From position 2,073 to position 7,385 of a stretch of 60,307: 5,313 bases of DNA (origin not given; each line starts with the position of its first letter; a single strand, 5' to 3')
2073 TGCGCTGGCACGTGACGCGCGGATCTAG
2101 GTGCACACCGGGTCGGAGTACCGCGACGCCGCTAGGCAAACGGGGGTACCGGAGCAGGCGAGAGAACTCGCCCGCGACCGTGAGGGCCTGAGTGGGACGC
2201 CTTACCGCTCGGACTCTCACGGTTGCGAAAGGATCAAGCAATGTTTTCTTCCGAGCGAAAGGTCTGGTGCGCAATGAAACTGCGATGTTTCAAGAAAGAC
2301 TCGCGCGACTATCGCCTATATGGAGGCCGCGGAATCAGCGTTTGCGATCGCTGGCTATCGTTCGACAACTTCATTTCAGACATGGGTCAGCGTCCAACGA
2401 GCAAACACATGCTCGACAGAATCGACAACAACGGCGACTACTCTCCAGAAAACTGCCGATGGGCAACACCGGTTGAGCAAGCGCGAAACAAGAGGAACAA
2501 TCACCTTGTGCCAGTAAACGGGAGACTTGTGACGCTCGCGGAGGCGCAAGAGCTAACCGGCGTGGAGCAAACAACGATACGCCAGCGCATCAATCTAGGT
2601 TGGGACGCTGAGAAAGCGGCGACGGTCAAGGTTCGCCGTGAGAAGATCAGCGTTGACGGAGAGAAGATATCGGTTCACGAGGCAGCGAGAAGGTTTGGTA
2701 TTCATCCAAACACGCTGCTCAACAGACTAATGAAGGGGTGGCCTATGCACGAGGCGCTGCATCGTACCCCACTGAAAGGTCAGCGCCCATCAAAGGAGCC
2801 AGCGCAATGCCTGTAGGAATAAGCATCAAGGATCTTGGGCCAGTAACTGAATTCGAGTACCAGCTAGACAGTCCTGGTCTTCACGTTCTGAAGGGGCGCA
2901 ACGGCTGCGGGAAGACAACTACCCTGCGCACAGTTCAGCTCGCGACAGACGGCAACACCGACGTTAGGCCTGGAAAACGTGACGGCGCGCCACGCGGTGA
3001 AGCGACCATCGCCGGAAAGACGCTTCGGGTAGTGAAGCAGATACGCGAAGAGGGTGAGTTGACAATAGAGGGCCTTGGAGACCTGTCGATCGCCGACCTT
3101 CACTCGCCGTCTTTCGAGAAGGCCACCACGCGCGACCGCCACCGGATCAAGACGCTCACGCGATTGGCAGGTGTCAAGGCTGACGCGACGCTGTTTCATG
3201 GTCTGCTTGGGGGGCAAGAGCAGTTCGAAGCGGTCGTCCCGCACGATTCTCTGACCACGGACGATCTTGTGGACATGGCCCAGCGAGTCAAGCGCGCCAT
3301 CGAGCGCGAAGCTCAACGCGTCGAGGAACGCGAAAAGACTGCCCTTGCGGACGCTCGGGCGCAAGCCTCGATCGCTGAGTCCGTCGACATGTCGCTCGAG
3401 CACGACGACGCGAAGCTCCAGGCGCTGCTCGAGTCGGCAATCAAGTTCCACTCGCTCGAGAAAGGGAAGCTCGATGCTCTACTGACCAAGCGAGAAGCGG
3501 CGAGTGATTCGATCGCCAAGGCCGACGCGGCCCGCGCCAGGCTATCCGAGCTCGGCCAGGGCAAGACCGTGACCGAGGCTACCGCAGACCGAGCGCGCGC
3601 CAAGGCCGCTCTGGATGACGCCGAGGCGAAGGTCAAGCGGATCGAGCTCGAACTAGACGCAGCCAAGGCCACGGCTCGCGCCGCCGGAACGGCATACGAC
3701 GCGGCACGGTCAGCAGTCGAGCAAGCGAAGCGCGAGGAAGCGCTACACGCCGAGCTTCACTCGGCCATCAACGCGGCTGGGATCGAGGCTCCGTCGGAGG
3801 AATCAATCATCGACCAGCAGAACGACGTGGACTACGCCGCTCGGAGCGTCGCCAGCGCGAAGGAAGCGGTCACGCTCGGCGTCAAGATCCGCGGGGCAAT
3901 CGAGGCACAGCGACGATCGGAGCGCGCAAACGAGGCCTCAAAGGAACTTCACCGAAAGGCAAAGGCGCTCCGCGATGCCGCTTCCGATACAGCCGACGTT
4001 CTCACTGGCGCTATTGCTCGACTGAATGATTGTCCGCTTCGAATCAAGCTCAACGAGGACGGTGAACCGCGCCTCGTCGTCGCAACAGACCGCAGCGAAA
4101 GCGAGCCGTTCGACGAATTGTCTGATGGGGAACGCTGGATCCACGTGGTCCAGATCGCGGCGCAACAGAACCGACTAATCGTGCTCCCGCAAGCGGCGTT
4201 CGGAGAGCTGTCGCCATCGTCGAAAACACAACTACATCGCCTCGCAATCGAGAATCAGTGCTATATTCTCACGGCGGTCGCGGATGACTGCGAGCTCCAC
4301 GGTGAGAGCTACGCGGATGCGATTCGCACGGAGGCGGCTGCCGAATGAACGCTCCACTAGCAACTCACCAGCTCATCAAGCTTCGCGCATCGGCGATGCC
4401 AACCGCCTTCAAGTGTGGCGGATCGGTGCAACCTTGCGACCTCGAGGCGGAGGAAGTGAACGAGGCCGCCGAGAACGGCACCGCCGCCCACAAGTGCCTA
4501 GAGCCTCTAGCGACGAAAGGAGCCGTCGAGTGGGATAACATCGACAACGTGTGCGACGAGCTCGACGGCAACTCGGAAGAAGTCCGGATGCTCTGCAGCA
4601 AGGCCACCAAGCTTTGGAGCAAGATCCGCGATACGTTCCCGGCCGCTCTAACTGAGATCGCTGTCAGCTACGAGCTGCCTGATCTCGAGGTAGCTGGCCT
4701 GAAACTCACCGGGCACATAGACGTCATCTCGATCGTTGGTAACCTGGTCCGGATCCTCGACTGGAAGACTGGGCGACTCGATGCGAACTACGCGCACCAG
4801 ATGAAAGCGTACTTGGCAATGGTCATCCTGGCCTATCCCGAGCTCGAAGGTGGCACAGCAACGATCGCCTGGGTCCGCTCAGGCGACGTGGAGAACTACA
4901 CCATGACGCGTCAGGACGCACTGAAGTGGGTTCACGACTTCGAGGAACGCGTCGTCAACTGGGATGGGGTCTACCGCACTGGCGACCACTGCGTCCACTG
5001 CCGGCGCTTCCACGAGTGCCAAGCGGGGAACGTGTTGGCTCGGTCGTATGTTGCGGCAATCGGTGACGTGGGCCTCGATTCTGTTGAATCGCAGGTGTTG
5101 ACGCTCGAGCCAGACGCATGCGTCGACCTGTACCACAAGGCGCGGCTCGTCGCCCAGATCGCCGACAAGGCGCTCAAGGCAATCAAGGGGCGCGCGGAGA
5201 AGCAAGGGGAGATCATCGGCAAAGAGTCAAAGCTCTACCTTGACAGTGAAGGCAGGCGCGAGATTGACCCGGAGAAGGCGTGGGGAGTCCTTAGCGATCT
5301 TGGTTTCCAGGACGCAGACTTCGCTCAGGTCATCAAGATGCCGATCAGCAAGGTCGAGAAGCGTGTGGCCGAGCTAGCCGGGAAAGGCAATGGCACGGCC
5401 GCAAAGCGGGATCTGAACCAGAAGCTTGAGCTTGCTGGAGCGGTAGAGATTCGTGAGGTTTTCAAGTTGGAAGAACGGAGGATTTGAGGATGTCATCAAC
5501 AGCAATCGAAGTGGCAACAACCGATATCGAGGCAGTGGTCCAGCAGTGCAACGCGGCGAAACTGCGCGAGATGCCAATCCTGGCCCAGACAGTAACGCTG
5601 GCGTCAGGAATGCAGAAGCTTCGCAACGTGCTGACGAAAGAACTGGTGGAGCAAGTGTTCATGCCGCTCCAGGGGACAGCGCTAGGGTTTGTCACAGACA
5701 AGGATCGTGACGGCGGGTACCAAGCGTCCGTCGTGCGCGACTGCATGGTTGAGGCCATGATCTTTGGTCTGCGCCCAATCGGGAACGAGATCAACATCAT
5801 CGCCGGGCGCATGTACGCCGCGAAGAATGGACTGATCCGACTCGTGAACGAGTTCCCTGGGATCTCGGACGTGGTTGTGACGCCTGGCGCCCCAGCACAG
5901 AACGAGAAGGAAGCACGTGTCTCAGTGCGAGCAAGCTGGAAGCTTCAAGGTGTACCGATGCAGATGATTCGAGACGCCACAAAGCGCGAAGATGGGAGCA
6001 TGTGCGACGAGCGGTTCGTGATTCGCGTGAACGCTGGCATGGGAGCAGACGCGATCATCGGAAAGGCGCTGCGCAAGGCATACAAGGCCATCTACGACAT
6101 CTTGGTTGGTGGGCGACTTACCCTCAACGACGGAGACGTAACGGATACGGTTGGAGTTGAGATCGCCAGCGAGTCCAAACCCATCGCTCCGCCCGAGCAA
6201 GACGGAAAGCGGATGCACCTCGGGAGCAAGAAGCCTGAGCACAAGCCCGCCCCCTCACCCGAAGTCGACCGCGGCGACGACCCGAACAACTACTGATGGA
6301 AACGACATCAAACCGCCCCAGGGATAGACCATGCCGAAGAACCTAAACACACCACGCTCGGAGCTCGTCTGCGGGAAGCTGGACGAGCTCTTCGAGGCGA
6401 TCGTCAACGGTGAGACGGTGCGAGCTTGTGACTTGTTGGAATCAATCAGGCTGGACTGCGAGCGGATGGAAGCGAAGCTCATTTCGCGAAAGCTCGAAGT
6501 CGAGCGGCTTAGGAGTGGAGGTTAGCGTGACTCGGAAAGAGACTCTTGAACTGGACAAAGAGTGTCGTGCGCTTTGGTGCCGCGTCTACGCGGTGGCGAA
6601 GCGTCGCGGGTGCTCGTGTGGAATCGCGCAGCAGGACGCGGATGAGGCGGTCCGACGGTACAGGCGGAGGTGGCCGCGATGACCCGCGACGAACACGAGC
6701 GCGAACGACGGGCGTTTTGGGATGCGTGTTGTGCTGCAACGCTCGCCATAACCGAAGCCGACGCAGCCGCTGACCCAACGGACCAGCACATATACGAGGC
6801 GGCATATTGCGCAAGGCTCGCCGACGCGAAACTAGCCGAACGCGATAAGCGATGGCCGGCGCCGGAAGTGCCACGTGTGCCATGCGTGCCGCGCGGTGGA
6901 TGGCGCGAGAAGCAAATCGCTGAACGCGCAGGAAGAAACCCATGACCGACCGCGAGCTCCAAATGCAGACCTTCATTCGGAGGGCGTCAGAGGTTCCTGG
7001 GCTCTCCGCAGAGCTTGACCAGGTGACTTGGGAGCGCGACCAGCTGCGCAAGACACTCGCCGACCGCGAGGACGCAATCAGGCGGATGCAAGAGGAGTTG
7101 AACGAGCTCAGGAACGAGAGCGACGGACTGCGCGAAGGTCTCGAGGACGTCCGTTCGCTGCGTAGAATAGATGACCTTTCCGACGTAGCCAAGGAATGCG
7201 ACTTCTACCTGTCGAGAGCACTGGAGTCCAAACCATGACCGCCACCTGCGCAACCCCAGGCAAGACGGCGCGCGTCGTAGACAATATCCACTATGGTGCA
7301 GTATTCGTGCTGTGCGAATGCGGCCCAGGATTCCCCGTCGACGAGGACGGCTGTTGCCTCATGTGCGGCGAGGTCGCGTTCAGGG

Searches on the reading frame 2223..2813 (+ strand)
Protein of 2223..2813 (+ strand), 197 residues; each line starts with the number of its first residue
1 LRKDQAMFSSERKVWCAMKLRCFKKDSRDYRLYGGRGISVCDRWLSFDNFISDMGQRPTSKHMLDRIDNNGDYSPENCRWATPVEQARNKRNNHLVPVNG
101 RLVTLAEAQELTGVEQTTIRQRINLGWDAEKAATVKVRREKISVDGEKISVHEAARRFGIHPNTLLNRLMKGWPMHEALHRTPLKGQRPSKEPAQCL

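Call 38: search_protein_families(library=pfam, proteins=[window:2223-2813:+], max_evalue=0.01)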
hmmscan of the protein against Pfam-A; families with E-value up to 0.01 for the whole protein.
window:2223-2813:+ (197 aa): 3 families
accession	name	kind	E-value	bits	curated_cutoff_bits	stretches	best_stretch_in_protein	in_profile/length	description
PF13556.12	HTH_30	-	3.6e-05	23.9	27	1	150-171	14-35/59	PucR C-terminal helix-turn-helix domain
PF05225.22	HTH_psq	-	0.00031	20.8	20.4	1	146-175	14-42/45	helix-turn-helix, Psq domain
PF12728.13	HTH_17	-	0.0012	19.6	27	0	103-124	2-23/51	Helix-turn-helix domain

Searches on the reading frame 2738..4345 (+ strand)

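Call 38: search_protein_families(library=pfam, proteins=[window:2738-4345:+], max_evalue=0.01)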
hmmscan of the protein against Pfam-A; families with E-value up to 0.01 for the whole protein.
window:2738-4345:+ (536 aa): 2 families
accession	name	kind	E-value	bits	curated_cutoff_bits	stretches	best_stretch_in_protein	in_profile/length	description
PF13476.12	AAA_23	-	1.2e-07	33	27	1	28-272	2-176/201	AAA domain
PF00005.33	ABC_tran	-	0.0022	19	25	0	42-108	7-74/137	ABC transporter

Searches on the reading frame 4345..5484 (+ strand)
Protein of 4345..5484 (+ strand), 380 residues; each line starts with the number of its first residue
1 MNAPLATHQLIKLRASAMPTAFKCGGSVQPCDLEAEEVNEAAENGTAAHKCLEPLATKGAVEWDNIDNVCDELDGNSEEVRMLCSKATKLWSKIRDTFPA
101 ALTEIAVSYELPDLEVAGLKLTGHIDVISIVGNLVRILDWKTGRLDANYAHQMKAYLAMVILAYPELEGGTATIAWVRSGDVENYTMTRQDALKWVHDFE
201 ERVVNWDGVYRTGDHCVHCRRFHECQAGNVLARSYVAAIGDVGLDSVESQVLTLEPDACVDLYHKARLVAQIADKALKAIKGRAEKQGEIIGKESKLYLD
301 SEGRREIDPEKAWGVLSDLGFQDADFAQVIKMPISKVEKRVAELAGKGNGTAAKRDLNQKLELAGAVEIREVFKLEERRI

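Call 38: search_protein_families(library=pfam, proteins=[window:4345-5484:+], max_evalue=0.01)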
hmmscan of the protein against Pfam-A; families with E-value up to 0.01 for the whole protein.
window:4345-5484:+ (380 aa): 2 families
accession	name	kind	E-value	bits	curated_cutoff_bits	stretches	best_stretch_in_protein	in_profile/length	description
PF10926.14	DUF2800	-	3.4e-15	56.5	21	1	13-340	4-337/368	Protein of unknown function (DUF2800)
PF12705.13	PDDEXK_1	-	9.5e-10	39.3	22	1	35-220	29-241/247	PD-(D/E)XK nuclease superfamily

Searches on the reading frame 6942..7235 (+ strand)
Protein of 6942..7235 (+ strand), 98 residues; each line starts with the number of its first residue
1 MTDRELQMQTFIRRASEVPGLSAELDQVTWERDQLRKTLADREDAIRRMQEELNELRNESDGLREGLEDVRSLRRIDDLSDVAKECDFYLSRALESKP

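Call 38: search_protein_families(library=pfam, proteins=[window:6942-7235:+], max_evalue=0.01)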
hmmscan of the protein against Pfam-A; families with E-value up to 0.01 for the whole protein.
window:6942-7235:+ (98 aa): 5 families
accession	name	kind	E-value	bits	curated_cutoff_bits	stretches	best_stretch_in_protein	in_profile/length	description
PF25443.1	ANG-1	-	0.0012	19.5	28.5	1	23-65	46-88/105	ANG-1-like domain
PF06428.16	Sec2p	-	0.0041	17.5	28.5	1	24-58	44-78/92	GDP/GTP exchange factor Sec2p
PF15397.11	DUF4618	-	0.0047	16.9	34.9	1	22-72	178-228/258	Domain of unknown function (DUF4618)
PF25366.1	RUFY4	-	0.0048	17.6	27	1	25-69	4-48/90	RUFY4-like domain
PF24319.2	DUF7491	-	0.0084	16.8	30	0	13-65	32-84/90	Coiled-coil region of unknown function (DUF7491)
